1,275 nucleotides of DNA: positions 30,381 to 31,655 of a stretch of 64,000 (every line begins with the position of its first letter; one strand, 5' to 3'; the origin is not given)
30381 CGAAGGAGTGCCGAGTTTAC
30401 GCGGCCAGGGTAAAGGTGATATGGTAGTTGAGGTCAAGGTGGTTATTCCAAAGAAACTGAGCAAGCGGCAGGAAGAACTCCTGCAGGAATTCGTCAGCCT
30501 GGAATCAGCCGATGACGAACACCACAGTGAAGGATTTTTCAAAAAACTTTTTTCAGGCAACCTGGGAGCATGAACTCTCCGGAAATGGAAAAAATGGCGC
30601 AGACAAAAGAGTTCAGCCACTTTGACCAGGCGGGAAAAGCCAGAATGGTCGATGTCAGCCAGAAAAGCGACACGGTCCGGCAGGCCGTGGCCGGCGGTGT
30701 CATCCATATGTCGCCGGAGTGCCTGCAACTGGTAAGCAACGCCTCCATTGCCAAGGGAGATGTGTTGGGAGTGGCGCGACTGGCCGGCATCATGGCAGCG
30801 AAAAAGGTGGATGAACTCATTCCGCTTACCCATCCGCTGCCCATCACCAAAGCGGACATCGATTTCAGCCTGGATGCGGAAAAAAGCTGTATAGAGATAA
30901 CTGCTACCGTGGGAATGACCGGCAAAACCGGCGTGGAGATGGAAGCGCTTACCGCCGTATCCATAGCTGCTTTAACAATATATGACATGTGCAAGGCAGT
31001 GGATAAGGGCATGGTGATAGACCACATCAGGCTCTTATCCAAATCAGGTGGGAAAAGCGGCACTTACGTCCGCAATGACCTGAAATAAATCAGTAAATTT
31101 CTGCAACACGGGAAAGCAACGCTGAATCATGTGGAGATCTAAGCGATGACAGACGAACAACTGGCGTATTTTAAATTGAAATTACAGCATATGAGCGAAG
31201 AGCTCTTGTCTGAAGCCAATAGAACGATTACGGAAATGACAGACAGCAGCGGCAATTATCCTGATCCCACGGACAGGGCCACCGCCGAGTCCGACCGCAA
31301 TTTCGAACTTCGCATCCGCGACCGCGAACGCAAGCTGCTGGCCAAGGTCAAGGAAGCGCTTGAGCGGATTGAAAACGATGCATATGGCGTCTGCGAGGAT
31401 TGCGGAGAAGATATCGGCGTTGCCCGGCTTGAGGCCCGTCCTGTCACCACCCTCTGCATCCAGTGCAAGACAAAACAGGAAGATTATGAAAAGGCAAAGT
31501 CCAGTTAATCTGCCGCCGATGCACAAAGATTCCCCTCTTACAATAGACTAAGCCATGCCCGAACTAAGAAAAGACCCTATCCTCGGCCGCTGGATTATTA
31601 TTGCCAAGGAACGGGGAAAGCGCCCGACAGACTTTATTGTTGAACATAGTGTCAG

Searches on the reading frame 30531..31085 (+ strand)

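Call 44: search_protein_families(library=pfam, max_evalue=0.001, proteins=[window:30531-31085:+])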
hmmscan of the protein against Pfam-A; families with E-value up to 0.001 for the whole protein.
window:30531-31085:+ (185 aa): 1 family
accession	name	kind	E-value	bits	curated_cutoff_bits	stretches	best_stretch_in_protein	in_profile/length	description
PF01967.27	MoaC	-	7.3e-58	194.8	27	1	39-174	1-136/136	MoaC family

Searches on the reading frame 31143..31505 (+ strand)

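Call 44: search_protein_families(library=pfam, max_evalue=0.001, proteins=[window:31143-31505:+])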
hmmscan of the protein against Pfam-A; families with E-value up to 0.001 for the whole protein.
window:31143-31505:+ (121 aa): 2 families
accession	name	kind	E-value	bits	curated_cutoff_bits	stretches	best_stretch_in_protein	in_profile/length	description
PF21157.2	DksA_N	-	5.8e-29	100.6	27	1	6-76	1-71/71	DnaK suppressor protein DksA, N-terminal domain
PF01258.23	zf-dskA_traR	-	9.5e-13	48.4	24.9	1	81-113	3-35/36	Prokaryotic dksA/traR C4-type zinc finger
